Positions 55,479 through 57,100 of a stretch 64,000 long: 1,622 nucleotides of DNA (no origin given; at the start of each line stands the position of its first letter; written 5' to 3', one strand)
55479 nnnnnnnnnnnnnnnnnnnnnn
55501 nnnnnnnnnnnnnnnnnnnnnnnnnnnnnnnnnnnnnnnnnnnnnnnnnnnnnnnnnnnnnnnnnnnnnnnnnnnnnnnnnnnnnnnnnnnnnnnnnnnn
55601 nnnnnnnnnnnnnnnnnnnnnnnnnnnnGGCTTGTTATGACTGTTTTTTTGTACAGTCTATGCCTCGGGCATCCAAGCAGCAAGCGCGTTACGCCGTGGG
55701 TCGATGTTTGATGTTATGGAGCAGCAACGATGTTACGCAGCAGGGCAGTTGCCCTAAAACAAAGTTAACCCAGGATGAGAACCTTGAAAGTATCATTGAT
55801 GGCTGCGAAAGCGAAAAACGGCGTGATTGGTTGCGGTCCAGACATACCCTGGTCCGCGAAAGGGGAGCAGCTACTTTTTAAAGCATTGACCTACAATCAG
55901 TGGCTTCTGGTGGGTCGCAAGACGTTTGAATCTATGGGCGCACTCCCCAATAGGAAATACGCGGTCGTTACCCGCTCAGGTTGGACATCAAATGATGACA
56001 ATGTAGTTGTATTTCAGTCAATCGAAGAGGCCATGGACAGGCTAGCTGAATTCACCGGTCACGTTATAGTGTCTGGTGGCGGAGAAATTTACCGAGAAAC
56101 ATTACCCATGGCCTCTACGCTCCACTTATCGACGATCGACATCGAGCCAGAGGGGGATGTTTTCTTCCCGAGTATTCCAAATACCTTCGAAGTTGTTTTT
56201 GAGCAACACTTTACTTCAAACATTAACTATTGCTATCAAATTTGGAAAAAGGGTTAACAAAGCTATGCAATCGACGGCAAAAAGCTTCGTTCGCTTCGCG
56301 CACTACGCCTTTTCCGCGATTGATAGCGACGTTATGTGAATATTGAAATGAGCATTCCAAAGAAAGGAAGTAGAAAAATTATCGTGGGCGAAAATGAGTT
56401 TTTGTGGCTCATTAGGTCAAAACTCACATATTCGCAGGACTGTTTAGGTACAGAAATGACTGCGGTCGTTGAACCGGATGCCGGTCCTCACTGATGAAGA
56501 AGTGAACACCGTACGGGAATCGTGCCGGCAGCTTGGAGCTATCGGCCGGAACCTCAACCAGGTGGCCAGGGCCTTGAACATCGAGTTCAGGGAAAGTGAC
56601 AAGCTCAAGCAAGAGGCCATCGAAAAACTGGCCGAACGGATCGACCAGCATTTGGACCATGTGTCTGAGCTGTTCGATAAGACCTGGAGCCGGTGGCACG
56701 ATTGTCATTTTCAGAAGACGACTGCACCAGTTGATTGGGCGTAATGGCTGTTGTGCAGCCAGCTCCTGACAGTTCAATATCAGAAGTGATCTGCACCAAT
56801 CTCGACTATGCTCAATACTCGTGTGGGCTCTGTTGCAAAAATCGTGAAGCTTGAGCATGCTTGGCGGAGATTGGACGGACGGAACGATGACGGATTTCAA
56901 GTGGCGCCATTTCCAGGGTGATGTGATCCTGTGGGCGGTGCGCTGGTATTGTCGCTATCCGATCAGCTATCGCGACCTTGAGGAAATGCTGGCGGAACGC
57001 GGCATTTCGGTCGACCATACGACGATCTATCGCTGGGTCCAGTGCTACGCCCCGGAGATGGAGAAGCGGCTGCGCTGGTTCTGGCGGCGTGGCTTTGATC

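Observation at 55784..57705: dfrA cassette followed by a mobC remnant, IRt and IS6100 instead of a 3'-conserved segment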

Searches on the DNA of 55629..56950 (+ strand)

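Call 3: search_dna_similar(query=window:55629-56850:+, collection=plasmids, mode=near, max_rows=25)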
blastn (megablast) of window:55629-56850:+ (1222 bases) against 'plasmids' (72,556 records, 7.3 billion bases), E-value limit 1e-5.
The search stops at 5000 records and this limit was reached: more records match than are counted here, and every count below describes the 5000 best-scoring records only.
Records with a match: at least 5000; places in all: 12268; records where one place covers at least 80% of the query: 967.
Best place of each record, by identity: >=99% 3517; 95-99% 26; 90-95% 14; 80-90% 1370; 60-80% 73.
By first word of the organism name: Klebsiella 2066; Escherichia 1520; Enterobacter 420; Salmonella 350; Citrobacter 162; Shigella 126; Pseudomonas 58; Aeromonas 42; uncultured 31; Raoultella 25; and 33 more.
By predicted mobility (MOB-suite, as given by PLSDB): conjugative 3708; non-mobilizable 684; mobilizable 608.
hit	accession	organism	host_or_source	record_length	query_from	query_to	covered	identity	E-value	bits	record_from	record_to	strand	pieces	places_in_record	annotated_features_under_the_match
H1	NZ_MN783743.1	Escherichia coli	-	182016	1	1222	100%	99.9%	0e+0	2354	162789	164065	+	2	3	dfrA14: trimethoprim-resistant dihydrofolate reductase DfrA14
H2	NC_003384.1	Salmonella enterica subsp. enterica serovar Typhi str. CT18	-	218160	1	1222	100%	99.9%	0e+0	2252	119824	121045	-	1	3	dfrA14: trimethoprim-resistant dihydrofolate reductase DfrA14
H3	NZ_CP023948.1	Klebsiella pneumoniae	Homo sapiens,rectal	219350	1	1222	100%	99.9%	0e+0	2252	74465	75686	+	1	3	dfrA14: trimethoprim-resistant dihydrofolate reductase DfrA14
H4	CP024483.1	Klebsiella pneumoniae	Homo sapiens,urine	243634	1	1222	100%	99.9%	0e+0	2252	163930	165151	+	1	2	trimethoprim-resistant dihydrofolate reductase DfrA14 | dfrA14: trimethoprim-resistant dihydrofolate reductase DfrA14 | plasmid mobilization relaxosome protein MobC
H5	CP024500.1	Klebsiella pneumoniae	Homo sapiens,rectal swab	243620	1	1222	100%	99.9%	0e+0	2252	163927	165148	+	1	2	trimethoprim-resistant dihydrofolate reductase DfrA14 | dfrA14: trimethoprim-resistant dihydrofolate reductase DfrA14 | plasmid mobilization relaxosome protein MobC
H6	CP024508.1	Klebsiella pneumoniae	Homo sapiens,rectal swab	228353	1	1222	100%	99.9%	0e+0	2252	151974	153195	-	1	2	trimethoprim-resistant dihydrofolate reductase DfrA14 | dfrA14: trimethoprim-resistant dihydrofolate reductase DfrA14 | plasmid mobilization relaxosome protein MobC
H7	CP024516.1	Klebsiella pneumoniae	Homo sapiens,rectal swab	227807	1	1222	100%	99.9%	0e+0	2252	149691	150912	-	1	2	trimethoprim-resistant dihydrofolate reductase DfrA14 | dfrA14: trimethoprim-resistant dihydrofolate reductase DfrA14 | plasmid mobilization relaxosome protein MobC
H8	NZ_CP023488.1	Klebsiella pneumoniae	Homo sapiens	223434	1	1222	100%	99.9%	0e+0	2252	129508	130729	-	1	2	dfrA14: trimethoprim-resistant dihydrofolate reductase DfrA14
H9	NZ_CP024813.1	Enterobacter sp. CRENT-193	Homo sapiens,wound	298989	1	1222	100%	99.9%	0e+0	2252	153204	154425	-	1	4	dfrA14: trimethoprim-resistant dihydrofolate reductase DfrA14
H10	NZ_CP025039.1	Klebsiella pneumoniae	Homo sapiens,urine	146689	1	1222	100%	99.9%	0e+0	2252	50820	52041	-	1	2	dfrA14: trimethoprim-resistant dihydrofolate reductase DfrA14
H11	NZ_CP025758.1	Citrobacter freundii complex sp. CFNIH2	-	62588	1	1222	100%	99.9%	0e+0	2252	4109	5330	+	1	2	dfrA14: trimethoprim-resistant dihydrofolate reductase DfrA14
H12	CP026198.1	Enterobacteriaceae bacterium ENNIH3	-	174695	1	1222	100%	99.9%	0e+0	2252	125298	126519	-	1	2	dfrA: trimethoprim-resistant dihydrofolate reductase DfrA14 | dfrA14: trimethoprim-resistant dihydrofolate reductase DfrA14 | plasmid mobilization relaxosome protein MobC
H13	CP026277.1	Klebsiella oxytoca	-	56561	1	1222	100%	99.9%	0e+0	2252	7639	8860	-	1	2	dfrA: trimethoprim-resistant dihydrofolate reductase DfrA14 | dfrA14: trimethoprim-resistant dihydrofolate reductase DfrA14 | plasmid mobilization relaxosome protein MobC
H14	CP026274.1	Klebsiella oxytoca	-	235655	1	1222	100%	99.9%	0e+0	2252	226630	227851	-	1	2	dfrA: trimethoprim-resistant dihydrofolate reductase DfrA14 | dfrA14: trimethoprim-resistant dihydrofolate reductase DfrA14 | plasmid mobilization relaxosome protein MobC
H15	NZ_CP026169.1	Leclercia sp. LSNIH1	-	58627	1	1222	100%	99.9%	0e+0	2252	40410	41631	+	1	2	dfrA14: trimethoprim-resistant dihydrofolate reductase DfrA14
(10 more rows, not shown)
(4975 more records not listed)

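Call 5: get_annotated_region(hit=H4, flank=6000)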
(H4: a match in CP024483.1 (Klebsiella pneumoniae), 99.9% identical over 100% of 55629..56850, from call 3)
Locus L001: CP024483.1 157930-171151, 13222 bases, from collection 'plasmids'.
description: Klebsiella pneumoniae strain INF322 plasmid unnamed1, complete sequence
organism: Klebsiella pneumoniae (NCBI taxid 573)
taxonomy: Bacteria; Pseudomonadota; Gammaproteobacteria; Enterobacterales; Enterobacteriaceae; Klebsiella; Klebsiella pneumoniae
host: -; source: Homo sapiens,urine; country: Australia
typing (MOB-suite, as given by PLSDB): conjugative; replicon IncFIB,IncFII; relaxase MOBF,MOBF; mating-pair formation MPF_F
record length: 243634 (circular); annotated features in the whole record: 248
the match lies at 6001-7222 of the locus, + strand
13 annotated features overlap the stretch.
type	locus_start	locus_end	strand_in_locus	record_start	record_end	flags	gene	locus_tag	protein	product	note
CDS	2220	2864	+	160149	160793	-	-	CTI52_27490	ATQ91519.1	quinolone resistance pentapeptide repeat protein QnrB1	-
predicted_resistance_gene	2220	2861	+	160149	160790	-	qnrB1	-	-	quinolone resistance pentapeptide repeat protein QnrB1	predicted by amrfinderplus; class QUINOLONE; identity 100.0%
CDS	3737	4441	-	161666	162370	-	-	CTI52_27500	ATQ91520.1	IS6 family transposase IS15DIV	-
CDS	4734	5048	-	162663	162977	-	-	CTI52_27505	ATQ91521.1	transposase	-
CDS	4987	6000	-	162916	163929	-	-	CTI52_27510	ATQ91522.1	integron integrase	-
CDS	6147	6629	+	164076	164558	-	-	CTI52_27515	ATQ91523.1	trimethoprim-resistant dihydrofolate reductase DfrA14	-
predicted_resistance_gene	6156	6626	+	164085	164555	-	dfrA14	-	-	trimethoprim-resistant dihydrofolate reductase DfrA14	predicted by amrfinderplus; class TRIMETHOPRIM; identity 100.0%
CDS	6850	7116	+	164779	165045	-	-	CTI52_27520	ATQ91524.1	plasmid mobilization relaxosome protein MobC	-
CDS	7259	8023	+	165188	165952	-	-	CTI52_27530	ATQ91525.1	IS6 family transposase IS6100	-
CDS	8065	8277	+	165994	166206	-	-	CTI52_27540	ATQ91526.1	resolvase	-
CDS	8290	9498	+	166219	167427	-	-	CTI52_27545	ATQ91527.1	restriction endonuclease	-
CDS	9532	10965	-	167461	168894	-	-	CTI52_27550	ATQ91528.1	DNA cytosine methyltransferase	-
CDS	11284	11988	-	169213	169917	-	-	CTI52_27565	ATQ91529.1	IS6 family transposase IS15DIV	-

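Call 14: search_dna_similar(query=window:56338-56702:+, collection=plasmids, mode=distant, max_rows=60, rows=spread)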
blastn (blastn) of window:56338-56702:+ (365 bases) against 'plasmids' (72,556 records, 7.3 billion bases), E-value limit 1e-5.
Records with a match: 1479; places in all: 1520; records where one place covers at least 80% of the query: 1073.
Best place of each record, by identity: >=99% 1466; 95-99% 6; 80-90% 6; 60-80% 1.
By first word of the organism name: Klebsiella 890; Escherichia 299; Enterobacter 128; Citrobacter 38; Salmonella 32; Shigella 23; Aeromonas 10; Raoultella 10; Enterobacteriaceae 5; Leclercia 5; and 16 more.
By predicted mobility (MOB-suite, as given by PLSDB): conjugative 1092; non-mobilizable 246; mobilizable 141.
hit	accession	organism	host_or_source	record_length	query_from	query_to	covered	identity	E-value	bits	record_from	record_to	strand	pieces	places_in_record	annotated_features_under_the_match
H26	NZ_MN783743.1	Escherichia coli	-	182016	1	365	100%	100.0%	8e-161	759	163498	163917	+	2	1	none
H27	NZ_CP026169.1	Leclercia sp. LSNIH1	-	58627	1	365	100%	100.0%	0e+0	659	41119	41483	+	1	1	none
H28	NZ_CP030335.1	Escherichia coli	-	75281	1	365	100%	100.0%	0e+0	659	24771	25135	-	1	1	none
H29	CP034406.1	Klebsiella pneumoniae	Homo sapiens,sputum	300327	1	365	100%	100.0%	0e+0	659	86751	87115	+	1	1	mobC: plasmid mobilization relaxosome protein MobC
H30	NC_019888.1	Klebsiella pneumoniae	Homo sapiens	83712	1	365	100%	100.0%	0e+0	659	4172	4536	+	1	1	none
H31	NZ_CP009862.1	Escherichia coli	rectal swab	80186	1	365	100%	100.0%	0e+0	659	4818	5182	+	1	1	none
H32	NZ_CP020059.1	Escherichia coli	-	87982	1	365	100%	100.0%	0e+0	659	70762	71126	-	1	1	none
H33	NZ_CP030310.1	Klebsiella pneumoniae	Homo sapiens,Physical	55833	1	365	100%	100.0%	0e+0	659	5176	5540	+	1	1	none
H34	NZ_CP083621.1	Enterobacter bugandensis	-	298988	1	365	100%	100.0%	0e+0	659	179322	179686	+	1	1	none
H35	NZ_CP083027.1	Klebsiella pneumoniae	Homo sapiens,blood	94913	1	365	100%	100.0%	0e+0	659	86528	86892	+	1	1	none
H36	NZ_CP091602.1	Klebsiella pneumoniae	Homo sapiens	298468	1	365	100%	100.0%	0e+0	659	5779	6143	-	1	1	none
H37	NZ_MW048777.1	Enterobacter cloacae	-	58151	1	365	100%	100.0%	0e+0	659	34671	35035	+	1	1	none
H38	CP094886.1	Klebsiella pneumoniae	Homo sapiens,whole organism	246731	1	365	100%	100.0%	0e+0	659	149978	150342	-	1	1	none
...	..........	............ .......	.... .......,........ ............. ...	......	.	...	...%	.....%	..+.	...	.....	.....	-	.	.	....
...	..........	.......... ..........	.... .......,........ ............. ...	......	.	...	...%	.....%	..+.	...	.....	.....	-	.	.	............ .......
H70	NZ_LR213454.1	Shigella flexneri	Homo sapiens,feces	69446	1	103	28%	100.0%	1e-44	187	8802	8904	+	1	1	none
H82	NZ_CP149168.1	Salmonella enterica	Pig,single cell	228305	1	103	28%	100.0%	1e-44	187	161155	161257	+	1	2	none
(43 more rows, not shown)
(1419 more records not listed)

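Call 15: get_annotated_region(hit=H70, flank=3000)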
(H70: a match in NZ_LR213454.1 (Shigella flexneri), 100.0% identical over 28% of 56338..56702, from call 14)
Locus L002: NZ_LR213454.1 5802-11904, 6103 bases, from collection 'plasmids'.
description: Shigella flexneri strain AUSMDU00008355 isolate AUSMDU00008355 plasmid 3
organism: Shigella flexneri (NCBI taxid 623)
taxonomy: Bacteria; Pseudomonadota; Gammaproteobacteria; Enterobacterales; Enterobacteriaceae; Shigella; Shigella flexneri
host: -; source: Homo sapiens,feces; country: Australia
typing (MOB-suite, as given by PLSDB): conjugative; replicon IncFIB; relaxase MOBC; mating-pair formation MPF_T
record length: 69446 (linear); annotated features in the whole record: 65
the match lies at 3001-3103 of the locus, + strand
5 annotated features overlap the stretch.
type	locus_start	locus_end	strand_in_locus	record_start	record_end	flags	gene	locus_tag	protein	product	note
CDS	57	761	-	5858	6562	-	-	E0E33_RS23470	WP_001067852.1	IS6-like element IS26 family transposase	GO:0006313 - DNA transposition [Evidence IEA]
CDS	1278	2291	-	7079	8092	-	intI1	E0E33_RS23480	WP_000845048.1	class 1 integron integrase IntI1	-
predicted_resistance_gene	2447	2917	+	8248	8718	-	dfrA14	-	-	trimethoprim-resistant dihydrofolate reductase DfrA14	predicted by amrfinderplus; class TRIMETHOPRIM; identity 100.0%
CDS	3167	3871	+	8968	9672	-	-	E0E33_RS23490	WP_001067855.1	IS6-like element IS26 family transposase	GO:0006313 - DNA transposition [Evidence IEA]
CDS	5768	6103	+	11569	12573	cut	-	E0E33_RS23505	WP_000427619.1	IS110-like element IS5075 family transposase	GO:0006313 - DNA transposition [Evidence IEA]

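Call 16: get_annotated_region(hit=H82, flank=3000)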
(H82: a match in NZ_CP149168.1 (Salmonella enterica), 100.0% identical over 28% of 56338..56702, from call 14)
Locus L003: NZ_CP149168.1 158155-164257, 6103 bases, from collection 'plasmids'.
description: Salmonella enterica subsp. enterica serovar 4,[5],12:i:- strain Z1323SSL0053 plasmid pZ1323SSL0053-2, complete sequence
organism: Salmonella enterica (NCBI taxid 440524)
taxonomy: Bacteria; Pseudomonadota; Gammaproteobacteria; Enterobacterales; Enterobacteriaceae; Salmonella; Salmonella enterica
host: -; source: Pig,single cell; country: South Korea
typing (MOB-suite, as given by PLSDB): non-mobilizable; replicon IncHI2A,rep_cluster_1088; mating-pair formation MPF_F
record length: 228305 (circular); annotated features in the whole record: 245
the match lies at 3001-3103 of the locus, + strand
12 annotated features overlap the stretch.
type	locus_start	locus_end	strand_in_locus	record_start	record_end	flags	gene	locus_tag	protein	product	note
CDS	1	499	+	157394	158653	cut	-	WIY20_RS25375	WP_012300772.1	chloramphenicol efflux MFS transporter CmlA5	-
predicted_resistance_gene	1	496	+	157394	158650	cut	cmlA5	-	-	chloramphenicol efflux MFS transporter CmlA5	predicted by amrfinderplus; class PHENICOL; identity 100.0%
CDS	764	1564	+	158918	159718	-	-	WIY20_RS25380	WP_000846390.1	oxacillin-hydrolyzing class D beta-lactamase OXA-10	-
predicted_resistance_gene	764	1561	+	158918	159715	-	blaOXA-10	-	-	oxacillin-hydrolyzing class D beta-lactamase OXA-10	predicted by amrfinderplus; class BETA-LACTAM; identity 100.0%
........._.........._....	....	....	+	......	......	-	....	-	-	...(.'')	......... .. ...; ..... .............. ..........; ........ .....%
predicted_resistance_gene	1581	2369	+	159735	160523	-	aadA1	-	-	ANT(3'')-Ia family aminoglycoside nucleotidyltransferase AadA1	predicted by amrfinderplus; class AMINOGLYCOSIDE; identity 100.0%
CDS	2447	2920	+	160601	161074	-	dfrA14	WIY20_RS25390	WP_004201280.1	trimethoprim-resistant dihydrofolate reductase DfrA14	-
predicted_resistance_gene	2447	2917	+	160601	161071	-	dfrA14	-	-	trimethoprim-resistant dihydrofolate reductase DfrA14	predicted by amrfinderplus; class TRIMETHOPRIM; identity 100.0%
CDS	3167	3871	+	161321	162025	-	-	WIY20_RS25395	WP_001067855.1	IS6-like element IS26 family transposase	GO:0006313 - DNA transposition [Evidence IEA]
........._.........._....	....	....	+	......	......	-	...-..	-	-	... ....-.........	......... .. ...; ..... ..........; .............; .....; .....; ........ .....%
CDS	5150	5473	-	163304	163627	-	-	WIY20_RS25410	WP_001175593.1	metalloregulator ArsR/SmtB family transcription factor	GO:0006355 - regulation of DNA-templated transcription [Evidence IEA]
CDS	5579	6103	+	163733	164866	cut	-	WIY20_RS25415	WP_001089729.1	permease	-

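Call 30: get_annotated_region(hit=H2, flank=5000)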
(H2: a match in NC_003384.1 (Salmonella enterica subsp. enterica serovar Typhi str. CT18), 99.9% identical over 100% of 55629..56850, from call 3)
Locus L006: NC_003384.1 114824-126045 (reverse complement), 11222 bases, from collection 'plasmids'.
description: Salmonella enterica subsp. enterica serovar Typhi str. CT18 plasmid pHCM1, complete sequence
organism: Salmonella enterica subsp. enterica serovar Typhi str. CT18 (NCBI taxid 220341)
taxonomy: Bacteria; Pseudomonadota; Gammaproteobacteria; Enterobacterales; Enterobacteriaceae; Salmonella; Salmonella enterica; Salmonella enterica subsp. enterica serovar Typhi str. CT18
host: -; source: -; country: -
typing (MOB-suite, as given by PLSDB): conjugative; replicon IncFIA,IncQ1; relaxase MOBH; mating-pair formation MPF_F
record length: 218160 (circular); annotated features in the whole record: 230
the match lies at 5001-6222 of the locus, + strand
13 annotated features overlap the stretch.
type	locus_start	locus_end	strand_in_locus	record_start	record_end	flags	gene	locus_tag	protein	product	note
CDS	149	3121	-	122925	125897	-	-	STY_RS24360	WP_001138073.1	Tn3 family transposase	-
CDS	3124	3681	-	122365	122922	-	-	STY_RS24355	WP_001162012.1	recombinase family protein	GO:0006310 - DNA recombination [Evidence IEA]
CDS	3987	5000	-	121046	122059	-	intI1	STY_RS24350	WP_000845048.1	class 1 integron integrase IntI1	-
predicted_resistance_gene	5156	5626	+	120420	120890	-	dfrA14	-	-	trimethoprim-resistant dihydrofolate reductase DfrA14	predicted by amrfinderplus; class TRIMETHOPRIM; identity 100.0%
CDS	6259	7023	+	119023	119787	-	-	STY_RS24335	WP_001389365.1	IS6-like element IS6100 family transposase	GO:0006313 - DNA transposition [Evidence IEA]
CDS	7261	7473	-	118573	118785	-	-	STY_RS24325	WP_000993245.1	DUF3330 domain-containing protein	-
CDS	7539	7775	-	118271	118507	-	merE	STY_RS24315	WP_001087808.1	broad-spectrum mercury transporter MerE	-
CDS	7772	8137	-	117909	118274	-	merD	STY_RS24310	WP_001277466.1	mercury resistance co-regulator MerD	GO:0045892 - negative regulation of DNA-templated transcription [Evidence IEA]; GO:0006355 - regulation of ...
CDS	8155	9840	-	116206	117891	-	merA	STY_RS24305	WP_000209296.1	mercury(II) reductase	-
CDS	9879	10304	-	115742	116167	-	merC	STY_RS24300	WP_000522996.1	organomercurial transporter MerC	-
CDS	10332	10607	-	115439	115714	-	merP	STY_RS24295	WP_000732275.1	mercury resistance system periplasmic binding protein MerP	-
predicted_resistance_gene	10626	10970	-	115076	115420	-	merT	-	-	mercuric transport protein MerT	predicted by amrfinderplus; class MERCURY; identity 99.13%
CDS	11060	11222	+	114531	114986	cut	merR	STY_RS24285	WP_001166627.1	Hg(II)-responsive transcriptional regulator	-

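Call 67: search_dna_similar(query=window:56703-56950:+, collection=plasmids, mode=near, max_rows=40, rows=spread)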
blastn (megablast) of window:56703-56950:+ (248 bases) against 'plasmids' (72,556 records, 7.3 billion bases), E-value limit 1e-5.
The search stops at 5000 records and this limit was reached: more records match than are counted here, and every count below describes the 5000 best-scoring records only.
Records with a match: at least 5000; places in all: 8759; records where one place covers at least 80% of the query: 4052.
Best place of each record, by identity: >=99% 4964; 95-99% 36.
By first word of the organism name: Klebsiella 2166; Escherichia 1323; Enterobacter 457; Citrobacter 194; Salmonella 192; Pseudomonas 148; Shigella 114; Aeromonas 56; Sphingobium 54; uncultured 30; and 50 more.
By predicted mobility (MOB-suite, as given by PLSDB): conjugative 3596; non-mobilizable 717; mobilizable 687.
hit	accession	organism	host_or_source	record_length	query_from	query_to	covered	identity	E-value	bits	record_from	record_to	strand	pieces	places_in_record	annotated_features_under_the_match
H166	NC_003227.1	Corynebacterium glutamicum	-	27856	1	248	100%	100.0%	1e-126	459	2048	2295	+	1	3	IS6-like element IS6100 family transposase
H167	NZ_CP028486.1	Escherichia coli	Homo sapiens,sputum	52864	1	248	100%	100.0%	1e-126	459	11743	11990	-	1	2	IS6-like element IS6100 family transposase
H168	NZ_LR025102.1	Escherichia coli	-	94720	1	248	100%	100.0%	1e-126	459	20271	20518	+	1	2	IS6-like element IS6100 family transposase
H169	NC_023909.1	Escherichia coli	-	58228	1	248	100%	100.0%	1e-126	459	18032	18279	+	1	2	IS6-like element IS6100 family transposase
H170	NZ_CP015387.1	Klebsiella pneumoniae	Homo sapiens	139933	1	248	100%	100.0%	1e-126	459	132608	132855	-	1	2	IS6-like element IS6100 family transposase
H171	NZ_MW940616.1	Escherichia sp.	-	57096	1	248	100%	100.0%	1e-126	459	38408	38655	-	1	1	IS6-like element IS6100 family transposase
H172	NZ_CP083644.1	Enterobacter bugandensis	-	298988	1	248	100%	100.0%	1e-126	459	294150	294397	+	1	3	IS6-like element IS6100 family transposase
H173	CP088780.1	Escherichia coli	Homo sapiens,blood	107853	1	248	100%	100.0%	1e-126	459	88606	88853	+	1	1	IS6-like element IS6100 family transposase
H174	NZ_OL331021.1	Enterobacter cloacae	-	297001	1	248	100%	100.0%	1e-126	459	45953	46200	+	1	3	IS6-like element IS6100 family transposase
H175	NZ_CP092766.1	Klebsiella pneumoniae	Homo sapiens,Rectal Swab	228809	1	248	100%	100.0%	1e-126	459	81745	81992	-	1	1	IS6-like element IS6100 family transposase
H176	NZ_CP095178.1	Enterobacter hormaechei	healthy dog,feces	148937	1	248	100%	100.0%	1e-126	459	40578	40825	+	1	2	none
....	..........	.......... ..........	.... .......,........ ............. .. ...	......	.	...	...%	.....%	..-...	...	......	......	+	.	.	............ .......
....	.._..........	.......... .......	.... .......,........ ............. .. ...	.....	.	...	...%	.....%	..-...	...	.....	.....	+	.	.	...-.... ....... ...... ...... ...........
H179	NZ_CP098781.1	Enterobacter hormaechei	Homo sapiens,mixed culture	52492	1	248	100%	100.0%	1e-126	459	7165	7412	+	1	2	IS6-like element IS6100 family transposase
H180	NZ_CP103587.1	Klebsiella pneumoniae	Homo sapiens,blood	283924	1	248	100%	100.0%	1e-126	459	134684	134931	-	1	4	IS6-like element IS6100 family transposase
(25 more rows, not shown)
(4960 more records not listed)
